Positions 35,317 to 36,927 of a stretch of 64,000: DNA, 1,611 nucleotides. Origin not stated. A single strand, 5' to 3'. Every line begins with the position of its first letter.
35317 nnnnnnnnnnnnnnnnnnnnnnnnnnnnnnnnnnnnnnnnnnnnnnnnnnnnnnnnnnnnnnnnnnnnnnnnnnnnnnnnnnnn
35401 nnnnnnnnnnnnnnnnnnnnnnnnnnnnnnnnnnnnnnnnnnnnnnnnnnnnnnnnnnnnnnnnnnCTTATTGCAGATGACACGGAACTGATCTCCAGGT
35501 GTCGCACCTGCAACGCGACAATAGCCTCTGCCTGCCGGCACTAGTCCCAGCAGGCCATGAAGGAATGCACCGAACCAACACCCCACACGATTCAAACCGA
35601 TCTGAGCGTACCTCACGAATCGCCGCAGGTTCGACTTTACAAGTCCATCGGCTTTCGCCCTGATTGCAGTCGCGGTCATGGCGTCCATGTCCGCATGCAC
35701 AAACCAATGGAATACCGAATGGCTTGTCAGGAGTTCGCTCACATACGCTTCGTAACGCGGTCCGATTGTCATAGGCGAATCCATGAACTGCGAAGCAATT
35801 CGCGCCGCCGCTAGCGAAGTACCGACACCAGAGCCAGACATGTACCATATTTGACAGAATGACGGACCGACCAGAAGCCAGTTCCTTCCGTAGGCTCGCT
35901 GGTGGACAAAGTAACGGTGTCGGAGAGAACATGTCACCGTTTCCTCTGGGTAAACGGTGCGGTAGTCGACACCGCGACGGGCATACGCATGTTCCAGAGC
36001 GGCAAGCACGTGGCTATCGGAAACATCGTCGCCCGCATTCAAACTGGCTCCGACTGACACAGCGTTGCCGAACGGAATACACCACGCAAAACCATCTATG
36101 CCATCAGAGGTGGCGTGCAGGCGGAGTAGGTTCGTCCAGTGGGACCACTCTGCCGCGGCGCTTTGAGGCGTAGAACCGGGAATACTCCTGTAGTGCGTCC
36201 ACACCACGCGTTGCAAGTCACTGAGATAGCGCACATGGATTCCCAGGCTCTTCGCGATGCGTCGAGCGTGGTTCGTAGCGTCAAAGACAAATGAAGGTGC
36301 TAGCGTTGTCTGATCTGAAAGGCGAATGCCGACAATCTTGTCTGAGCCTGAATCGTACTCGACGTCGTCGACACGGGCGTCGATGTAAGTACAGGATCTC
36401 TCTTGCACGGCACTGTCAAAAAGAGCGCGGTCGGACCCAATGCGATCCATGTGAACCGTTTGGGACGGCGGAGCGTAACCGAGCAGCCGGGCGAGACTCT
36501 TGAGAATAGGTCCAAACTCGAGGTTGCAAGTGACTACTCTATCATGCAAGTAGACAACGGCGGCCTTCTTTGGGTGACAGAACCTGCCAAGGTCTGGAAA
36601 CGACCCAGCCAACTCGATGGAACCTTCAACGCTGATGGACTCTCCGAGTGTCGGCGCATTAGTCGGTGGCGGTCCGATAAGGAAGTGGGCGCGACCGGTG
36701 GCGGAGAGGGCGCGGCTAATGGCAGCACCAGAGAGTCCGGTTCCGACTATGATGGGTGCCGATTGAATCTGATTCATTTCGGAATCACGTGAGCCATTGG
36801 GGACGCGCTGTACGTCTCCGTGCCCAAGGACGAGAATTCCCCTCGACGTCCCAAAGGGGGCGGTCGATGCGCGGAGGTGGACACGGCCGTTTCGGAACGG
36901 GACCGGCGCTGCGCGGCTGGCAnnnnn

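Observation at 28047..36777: AT-richer five-gene lipid-tailoring cluster split by IS/RIT DNA: flavin halogenase-like, NTF2-like, CFA synthase, desaturase, hydrolase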

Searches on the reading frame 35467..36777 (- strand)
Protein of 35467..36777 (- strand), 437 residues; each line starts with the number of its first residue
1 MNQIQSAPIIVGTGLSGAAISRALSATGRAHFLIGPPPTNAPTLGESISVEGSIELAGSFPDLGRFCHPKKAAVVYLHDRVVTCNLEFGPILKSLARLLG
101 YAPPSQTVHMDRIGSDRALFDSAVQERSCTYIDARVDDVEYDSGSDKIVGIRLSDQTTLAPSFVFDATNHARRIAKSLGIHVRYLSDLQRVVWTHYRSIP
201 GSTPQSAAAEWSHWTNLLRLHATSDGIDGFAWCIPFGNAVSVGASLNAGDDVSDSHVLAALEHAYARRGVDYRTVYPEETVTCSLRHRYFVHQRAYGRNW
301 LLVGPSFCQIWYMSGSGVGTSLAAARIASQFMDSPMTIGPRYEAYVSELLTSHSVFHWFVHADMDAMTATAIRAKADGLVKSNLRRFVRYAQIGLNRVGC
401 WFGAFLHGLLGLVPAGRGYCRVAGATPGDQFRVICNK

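Call 3: search_protein_families(library=pfam, proteins=[window:35467-36777:-], max_evalue=0.01)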
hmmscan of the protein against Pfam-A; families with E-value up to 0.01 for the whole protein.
window:35467-36777:- (437 aa): 0 families

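Call 4: search_protein_families(library=ncbifam, proteins=[window:35467-36777:-], max_evalue=0.01)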
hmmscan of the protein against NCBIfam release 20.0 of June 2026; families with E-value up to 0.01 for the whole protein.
window:35467-36777:- (437 aa): 4 families
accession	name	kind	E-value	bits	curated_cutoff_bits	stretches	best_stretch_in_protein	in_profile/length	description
TIGR02032.1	GG-red-SF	subfamily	6.9e-12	45.7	158.8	1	106-330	84-295/297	geranylgeranyl reductase family protein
NF045655.1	MkRedMenJ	equivalog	1.3e-05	24.4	700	1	103-334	92-317/406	menaquinone reductase MenJ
NF038174.1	maturase_GoxB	equivalog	0.00091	18.4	400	0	9-50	4-45/358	glycine oxidase maturase GoxB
NF049967.1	QhpG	equivalog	0.007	15.3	240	0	116-329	88-283/423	flavin-dependent monooxygenase QhpG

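Call 5: find_homologous_proteins(query=window:35467-36777:-)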
Query window:35467-36777:- (437 aa): 70 proteins with E <= 0.001 among 8000 candidates.
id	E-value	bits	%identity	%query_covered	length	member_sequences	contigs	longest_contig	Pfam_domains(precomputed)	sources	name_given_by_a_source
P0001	0.0e+0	1008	100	100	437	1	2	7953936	-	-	-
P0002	2.9e-176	605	62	99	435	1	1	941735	-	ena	-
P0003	9.0e-155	534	55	99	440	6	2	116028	-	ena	-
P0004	9.0e-154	531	55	99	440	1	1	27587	-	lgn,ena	-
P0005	3.3e-151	523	54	100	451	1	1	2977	-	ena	-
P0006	1.0e-150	521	54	99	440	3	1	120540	-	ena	-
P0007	8.0e-150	518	55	99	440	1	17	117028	-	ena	-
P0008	2.0e-149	517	54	99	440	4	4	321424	-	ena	-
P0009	2.6e-149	516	54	99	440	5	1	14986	-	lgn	-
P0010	1.1e-146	508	53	98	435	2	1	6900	-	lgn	-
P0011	4.9e-111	390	45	97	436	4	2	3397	-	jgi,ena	-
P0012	1.5e-110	389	43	99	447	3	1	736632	-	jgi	jgi:flavin-dependent dehydrogenase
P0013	4.4e-106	374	43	98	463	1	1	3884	PF04820.21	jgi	jgi:flavin-dependent dehydrogenase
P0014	1.7e-104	369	42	99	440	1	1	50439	-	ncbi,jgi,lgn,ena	ncbi:MAG TPA: hypothetical protein VGG03_01960 [Thermoanaerobaculia bacterium]|jgi:flavin-dependent 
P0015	1.9e-103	365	43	97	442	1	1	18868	-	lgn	-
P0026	4.1e-93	331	40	92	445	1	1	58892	PF04820.21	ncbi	-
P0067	8.2e-61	225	35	81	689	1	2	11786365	PF00550.32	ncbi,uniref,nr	ncbi:Carrier domain-containing protein [Sulfidibacter corallicola]|uniref:Carrier domain-containing 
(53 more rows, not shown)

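Call 6: search_solved_structures(query=window:35467-36777:-, max_evalue=1, show_alignments=2)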
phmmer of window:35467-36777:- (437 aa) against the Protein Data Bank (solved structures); distinct sequences matched with E-value up to 1: 0.

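Call 7: find_encoding_contigs(protein=P0002, flank=10000, max_places=2)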
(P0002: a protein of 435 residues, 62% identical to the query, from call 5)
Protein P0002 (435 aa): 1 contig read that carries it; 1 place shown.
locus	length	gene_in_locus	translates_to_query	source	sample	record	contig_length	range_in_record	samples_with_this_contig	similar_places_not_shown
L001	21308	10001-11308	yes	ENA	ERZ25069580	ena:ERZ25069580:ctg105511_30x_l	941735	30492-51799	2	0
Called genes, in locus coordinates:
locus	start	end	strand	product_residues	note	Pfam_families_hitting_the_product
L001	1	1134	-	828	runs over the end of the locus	PF03389:MobA_MobL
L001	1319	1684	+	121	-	-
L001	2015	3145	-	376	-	-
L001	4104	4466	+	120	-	-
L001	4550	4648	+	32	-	-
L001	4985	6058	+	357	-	PF13384:HTH_23, PF13518:HTH_28, PF13551:HTH_29, PF13565:HTH_32, PF13358:DDE_3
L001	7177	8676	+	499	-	-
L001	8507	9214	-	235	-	PF01695:IstB_IS21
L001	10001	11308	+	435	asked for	-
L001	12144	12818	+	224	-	-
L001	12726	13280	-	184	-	PF05973:Gp49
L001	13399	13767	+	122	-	PF12787:EcsC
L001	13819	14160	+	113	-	-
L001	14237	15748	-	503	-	PF12796:Ank_2, PF13637:Ank_4, PF00023:Ank (weak), PF12796:Ank_2, PF13857:Ank_5, PF00023:Ank (weak), PF12796:Ank_2, PF13857:Ank_5 (weak), +2 more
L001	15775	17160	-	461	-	PF07586:HXXSHH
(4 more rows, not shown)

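Call 8: find_encoding_contigs(protein=P0008, flank=10000, max_places=2)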
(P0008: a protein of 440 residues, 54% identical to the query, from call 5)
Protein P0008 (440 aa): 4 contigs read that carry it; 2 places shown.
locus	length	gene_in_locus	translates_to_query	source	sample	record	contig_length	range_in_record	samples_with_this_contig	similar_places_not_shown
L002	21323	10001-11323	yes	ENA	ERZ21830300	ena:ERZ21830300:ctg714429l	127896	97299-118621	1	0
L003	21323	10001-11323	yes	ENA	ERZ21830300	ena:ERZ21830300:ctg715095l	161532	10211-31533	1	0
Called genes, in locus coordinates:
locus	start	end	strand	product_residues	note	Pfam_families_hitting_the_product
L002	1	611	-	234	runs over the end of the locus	-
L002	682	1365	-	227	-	-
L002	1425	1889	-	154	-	-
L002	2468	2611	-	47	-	-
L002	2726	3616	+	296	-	PF07900:DUF1670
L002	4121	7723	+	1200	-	-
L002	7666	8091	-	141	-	-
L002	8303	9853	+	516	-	PF02310:B12-binding, PF04055:Radical_SAM (weak)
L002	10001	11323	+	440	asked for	-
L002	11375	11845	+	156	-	PF12680:SnoaL_2 (weak)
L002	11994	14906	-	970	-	PF00932:LTD (weak)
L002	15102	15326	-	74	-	-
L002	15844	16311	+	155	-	PF12728:HTH_17 (weak)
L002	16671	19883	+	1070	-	PF00932:LTD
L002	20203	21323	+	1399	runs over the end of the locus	-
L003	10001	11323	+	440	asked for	-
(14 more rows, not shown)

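Call 9: find_encoding_contigs(protein=P0012, flank=10000, max_places=2)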
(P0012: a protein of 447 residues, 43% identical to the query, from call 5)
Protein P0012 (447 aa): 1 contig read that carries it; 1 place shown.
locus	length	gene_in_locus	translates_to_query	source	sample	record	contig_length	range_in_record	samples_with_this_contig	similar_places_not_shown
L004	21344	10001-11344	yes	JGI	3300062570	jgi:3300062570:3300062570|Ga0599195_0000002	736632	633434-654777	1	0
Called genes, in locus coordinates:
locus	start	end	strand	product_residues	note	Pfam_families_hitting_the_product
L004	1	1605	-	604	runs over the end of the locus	PF13000:Acatn, PF07690:MFS_1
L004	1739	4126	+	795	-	PF00930:DPPIV_N (faint), PF07676:PD40 (weak), PF26549:Tricorn_N, PF26550:Tricorn_2nd (weak), PF26549:Tricorn_N (weak), PF07676:PD40 (weak), PF01738:DLH (faint), PF00326:Peptidase_S9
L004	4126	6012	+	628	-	PF00501:AMP-binding, PF23562:AMP-binding_C_3 (weak)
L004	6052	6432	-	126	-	PF01850:PIN (weak)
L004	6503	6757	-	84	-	-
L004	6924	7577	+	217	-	PF04536:TPM_phosphatase (faint)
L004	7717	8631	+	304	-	PF04536:TPM_phosphatase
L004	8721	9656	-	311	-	PF23023:Anti-Pycsar_Apyc1, PF00753:Lactamase_B, PF12706:Lactamase_B_2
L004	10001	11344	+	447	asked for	-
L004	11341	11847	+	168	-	PF12680:SnoaL_2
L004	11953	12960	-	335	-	PF00561:Abhydrolase_1, PF12146:Hydrolase_4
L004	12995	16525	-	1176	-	PF02012:BNR (faint), PF15899:BNR_6 (faint), PF15902:Sortilin-Vps10 (weak)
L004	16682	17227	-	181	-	PF00583:Acetyltransf_1, PF13673:Acetyltransf_10, PF13508:Acetyltransf_7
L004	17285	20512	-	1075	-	PF04389:Peptidase_M28 (weak)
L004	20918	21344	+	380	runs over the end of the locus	-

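Call 11: find_related_loci(query=A1, collection=genome_contigs, flank=10000)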
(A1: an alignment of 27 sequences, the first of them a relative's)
Query A1 (437 aa) in genome_contigs; peptide patterns used: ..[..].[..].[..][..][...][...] (x = any residue, [..] = any of these).
29 stretches matched a pattern; 28 encode a relative of the query (tblastn E <= 1e-3); 28 distinct loci.
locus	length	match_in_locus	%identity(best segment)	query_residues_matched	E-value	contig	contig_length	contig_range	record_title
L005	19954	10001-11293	42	1-432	5e-102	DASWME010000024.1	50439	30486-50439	MAG TPA_asm: Thermoanaerobaculia bacterium isolate SMAG_U3379 k141_20582, whole genome shotgun sequence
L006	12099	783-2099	38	5-434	7e-101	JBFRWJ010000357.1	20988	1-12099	MAG: Spirulina sp. isolate 05_out_wi_sediment_bin.10 05outWiSedB10_c_000001605081, whole genome shotgun sequence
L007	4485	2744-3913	43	1-389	1e-101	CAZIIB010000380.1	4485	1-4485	MAG TPA_asm: uncultured Thermoanaerobaculia bacterium isolate SRP214966_co3_65 genome assembly, contig: NODE_40262_lengt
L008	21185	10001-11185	43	1-393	5e-100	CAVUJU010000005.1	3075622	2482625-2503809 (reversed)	MAG: uncultured Acidobacteriota bacterium isolate MFD01721.bin.1.239 genome assembly, contig: contig_7017, whole genome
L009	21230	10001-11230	41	8-416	2e-96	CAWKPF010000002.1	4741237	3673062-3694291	MAG: uncultured Acidobacteriota bacterium isolate MFD09779.bin.1.69 genome assembly, contig: contig_21255, whole genome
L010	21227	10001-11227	40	1-406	3e-96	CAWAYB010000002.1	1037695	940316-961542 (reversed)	MAG: uncultured Chloroflexia bacterium isolate MFD09779.bin.1.35 genome assembly, contig: contig_35389, whole genome sho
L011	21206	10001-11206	40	5-403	1e-95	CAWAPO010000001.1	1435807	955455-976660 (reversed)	MAG: uncultured Chloroflexia bacterium isolate MFD03804.bin.2.126 genome assembly, contig: contig_12400, whole genome sh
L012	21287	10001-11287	39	6-430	3e-95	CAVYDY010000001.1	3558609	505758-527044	MAG: uncultured Chloroflexia bacterium isolate MFD03804.bin.2.16 genome assembly, contig: contig_1187, whole genome shot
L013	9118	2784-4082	38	5-434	4e-94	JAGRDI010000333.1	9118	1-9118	MAG: Anaerolineales bacterium isolate HKST-UBA48 2012-05-30_1_(paired)_contig_399150, whole genome shotgun sequence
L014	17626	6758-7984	39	1-406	3e-94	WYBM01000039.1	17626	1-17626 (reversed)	MAG: Ardenticatenaceae bacterium isolate CFX1 k127_327153, whole genome shotgun sequence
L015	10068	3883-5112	36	1-406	1e-93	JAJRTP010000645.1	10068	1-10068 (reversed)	MAG: Chloroflexota bacterium isolate Dive96_bin1.73 k141_4726877, whole genome shotgun sequence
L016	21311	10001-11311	38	1-434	4e-93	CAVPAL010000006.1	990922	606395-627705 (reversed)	MAG: uncultured Chloroflexia bacterium isolate MFD09964.bin.1.113 genome assembly, contig: contig_17743, whole genome sh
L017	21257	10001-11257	39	5-422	6e-93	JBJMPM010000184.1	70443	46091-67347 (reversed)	MAG: Longimicrobiaceae bacterium isolate 12C16O_48h_50_P10_coass_bin_29 k141_4395101, whole genome shotgun sequence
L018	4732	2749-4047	37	5-434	2e-92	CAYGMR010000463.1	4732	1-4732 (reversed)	MAG TPA_asm: uncultured Ardenticatenaceae bacterium isolate ERP116193_co2_401 genome assembly, contig: NODE_41867_length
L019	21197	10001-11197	40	8-403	9e-92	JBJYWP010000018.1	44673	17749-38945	MAG: Candidatus Promineifilaceae bacterium isolate S_170502SCrBrC_5 S_170502SCrBrC_5_000000000018, whole genome shotgun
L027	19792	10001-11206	35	8-387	6e-72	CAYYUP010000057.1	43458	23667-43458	MAG TPA_asm: uncultured Nannocystis sp. isolate binchicken_co67_189 genome assembly, contig: NODE_749_length_43458_cov_1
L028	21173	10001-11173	35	4-387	5e-70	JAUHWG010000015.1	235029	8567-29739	MAG: Polyangia bacterium isolate 2_bin.15 NODE_94_length_235029_cov_8.060131, whole genome shotgun sequence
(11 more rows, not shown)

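Call 18: search_protein_families(library=pfam, proteins=[L011:11314-12246:+, L011:12279-13436:+, L009:12223-13410:-, L002:8303-9853:+, L006:5683-6780:-, L011:13512-14564:+, L027:11895-12962:+, L009:13403-14827:-, L009:14824-15990:-, L006:2169-2624:-], max_evalue=0.01)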
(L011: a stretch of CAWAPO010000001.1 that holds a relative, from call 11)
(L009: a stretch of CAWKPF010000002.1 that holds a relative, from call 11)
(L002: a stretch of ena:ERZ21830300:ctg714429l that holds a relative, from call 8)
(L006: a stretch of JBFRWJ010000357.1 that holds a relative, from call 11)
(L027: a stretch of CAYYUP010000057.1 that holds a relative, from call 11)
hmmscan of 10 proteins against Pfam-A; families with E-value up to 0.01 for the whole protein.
L011:11314-12246:+ (310 aa): 3 families
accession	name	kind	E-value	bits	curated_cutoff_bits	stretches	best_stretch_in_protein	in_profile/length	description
PF00561.26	Abhydrolase_1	-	2.7e-26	93.1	25.8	1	51-291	2-245/245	alpha/beta hydrolase fold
PF12697.13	Abhydrolase_6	-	8.8e-14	53.1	26.3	1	52-293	1-213/217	Alpha/beta hydrolase family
PF12146.15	Hydrolase_4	-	3.4e-10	40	27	1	51-289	6-237/239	Serine aminopeptidase, S33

L011:12279-13436:+ (385 aa): 0 families

L009:12223-13410:- (395 aa): 7 families
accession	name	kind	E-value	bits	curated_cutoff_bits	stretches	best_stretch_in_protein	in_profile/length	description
PF02353.26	CMAS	-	3.6e-69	233.6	27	1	111-376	3-269/273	Mycolic acid cyclopropane synthetase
PF13649.12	Methyltransf_25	-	4.7e-13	50.1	27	1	174-270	1-97/97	Methyltransferase domain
PF08242.18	Methyltransf_12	-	1.4e-10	42.2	30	1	175-272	1-98/98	Methyltransferase domain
PF08241.18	Methyltransf_11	-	9.3e-10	39.5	21.2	1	175-273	1-94/95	Methyltransferase domain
PF13489.12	Methyltransf_23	-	1.3e-09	38.4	27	1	168-281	20-123/164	Methyltransferase domain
PF13847.12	Methyltransf_31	-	2.9e-08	33.9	27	1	170-278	3-113/145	Methyltransferase domain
PF01728.25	FtsJ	-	4.4e-05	23.9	24.1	1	164-243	14-97/181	FtsJ-like methyltransferase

L002:8303-9853:+ (516 aa): 2 families
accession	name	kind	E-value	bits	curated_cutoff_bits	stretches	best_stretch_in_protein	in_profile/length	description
PF02310.24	B12-binding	-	4e-09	36.8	32.1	1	36-121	19-112/121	B12 binding domain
PF04055.27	Radical_SAM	-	9e-06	26.4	29.5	1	181-304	4-132/166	Radical SAM superfamily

L006:5683-6780:- (365 aa): 2 families
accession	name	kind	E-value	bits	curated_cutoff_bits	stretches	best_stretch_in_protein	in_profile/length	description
PF00027.35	cNMP_binding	-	8.3e-17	61.4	27.5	1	26-110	2-85/89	Cyclic nucleotide-binding domain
PF02517.21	Rce1-like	-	4.8e-10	40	22.4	1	273-356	9-90/93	Type II CAAX prenyl endopeptidase Rce1-like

L011:13512-14564:+ (350 aa): 6 families
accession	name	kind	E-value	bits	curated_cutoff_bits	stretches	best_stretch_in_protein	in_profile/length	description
PF04229.20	GrpB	-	5.2e-51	173.4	25.5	1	8-167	2-158/159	GrpB protein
PF13302.13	Acetyltransf_3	-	6.9e-20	72.6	25.4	1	186-330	2-137/138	Acetyltransferase (GNAT) domain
PF00583.31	Acetyltransf_1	-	4.6e-13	49.9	20.7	1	245-330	32-116/116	Acetyltransferase (GNAT) family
PF13523.12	Acetyltransf_8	-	6.7e-07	29.5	27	1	281-336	88-143/145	Acetyltransferase (GNAT) domain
PF08445.16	FR47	-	0.00052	20.4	22.1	1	280-336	29-83/86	FR47-like protein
PF12746.13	GNAT_acetyltran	-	0.0011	19.1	26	1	271-335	179-239/243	GNAT acetyltransferase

L027:11895-12962:+ (355 aa): 3 families
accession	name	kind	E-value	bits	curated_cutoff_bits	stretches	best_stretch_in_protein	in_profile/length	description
PF03435.24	Sacchrp_dh_NADP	-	4.9e-10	40.3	25.1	1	9-127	2-129/129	Saccharopine dehydrogenase NADP binding domain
PF13460.12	NAD_binding_10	-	7e-06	26.5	27.2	1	12-92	1-85/184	NAD(P)H-binding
PF01370.27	Epimerase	-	0.0048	16.8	20.9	1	9-79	2-73/240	NAD dependent epimerase/dehydratase family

L009:13403-14827:- (474 aa): 1 family
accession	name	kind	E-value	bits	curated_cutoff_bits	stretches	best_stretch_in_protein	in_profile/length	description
PF01565.28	FAD_binding_4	-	7.5e-30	103.9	26.4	1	36-169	4-139/139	FAD binding domain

L009:14824-15990:- (388 aa): 3 families
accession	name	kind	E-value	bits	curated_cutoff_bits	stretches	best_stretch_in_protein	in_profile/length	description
PF00561.26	Abhydrolase_1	-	9.1e-10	39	25.8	1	49-346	2-240/245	alpha/beta hydrolase fold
PF12697.13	Abhydrolase_6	-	1.8e-08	35.8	26.3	1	50-348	1-207/217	Alpha/beta hydrolase family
PF12146.15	Hydrolase_4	-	9.7e-06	25.5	27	0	295-345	185-233/239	Serine aminopeptidase, S33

L006:2169-2624:- (151 aa): 0 families

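Call 19: predict_structure(alignment_id=A1)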
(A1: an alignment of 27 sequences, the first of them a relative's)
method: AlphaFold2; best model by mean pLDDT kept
length: 437 residues; sequences in the alignment: 27
mean_pLDDT: 91.5   pTM: 0.91
mean pLDDT of the five models: 91.5, 90.3, 90.2, 89.7, 88.9
residues with pLDDT >= 90: 334; 70-90: 86; 50-70: 13; < 50: 4
segments of 3 or more residues with pLDDT < 50: none
pLDDT, mean of each block of 10 residues (from residue 1): 76 97 97 97 91 91 94 94 86 85 88 96 98 97 98 96 97 96 96 93 61 93 93 94 93 96 96 93 95 98 96 80 95 96 95 93 90 92 90 82 88 78 94 83
secondary structure, 60 per line:
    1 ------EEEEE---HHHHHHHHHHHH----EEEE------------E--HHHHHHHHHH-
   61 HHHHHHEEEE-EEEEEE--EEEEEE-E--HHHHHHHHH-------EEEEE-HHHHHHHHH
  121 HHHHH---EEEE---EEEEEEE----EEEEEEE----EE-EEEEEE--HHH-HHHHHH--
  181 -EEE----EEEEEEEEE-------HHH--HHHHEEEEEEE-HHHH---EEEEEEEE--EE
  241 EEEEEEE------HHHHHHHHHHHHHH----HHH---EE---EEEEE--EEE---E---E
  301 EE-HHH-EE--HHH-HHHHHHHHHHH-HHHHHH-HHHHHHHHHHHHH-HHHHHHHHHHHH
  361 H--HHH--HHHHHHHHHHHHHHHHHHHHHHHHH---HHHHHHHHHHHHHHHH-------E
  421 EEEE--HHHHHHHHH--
elements in order: E7-11 H15-26 E31-34 H50-59 H61-66 E67-70 E72-77 E80-85 H90-98 E106-110 H112-125 E129-132 E136-142 E147-153 E161-166 H173-178 E182-184 E189-197 H210-213 E214-220 H222-225 E229-236 E239-247 H254-267 E283-287 E290-292 E300-302 H316-326 H328-333 H335-347 H349-361 H369-393 H397-412 E420-424 H427-435
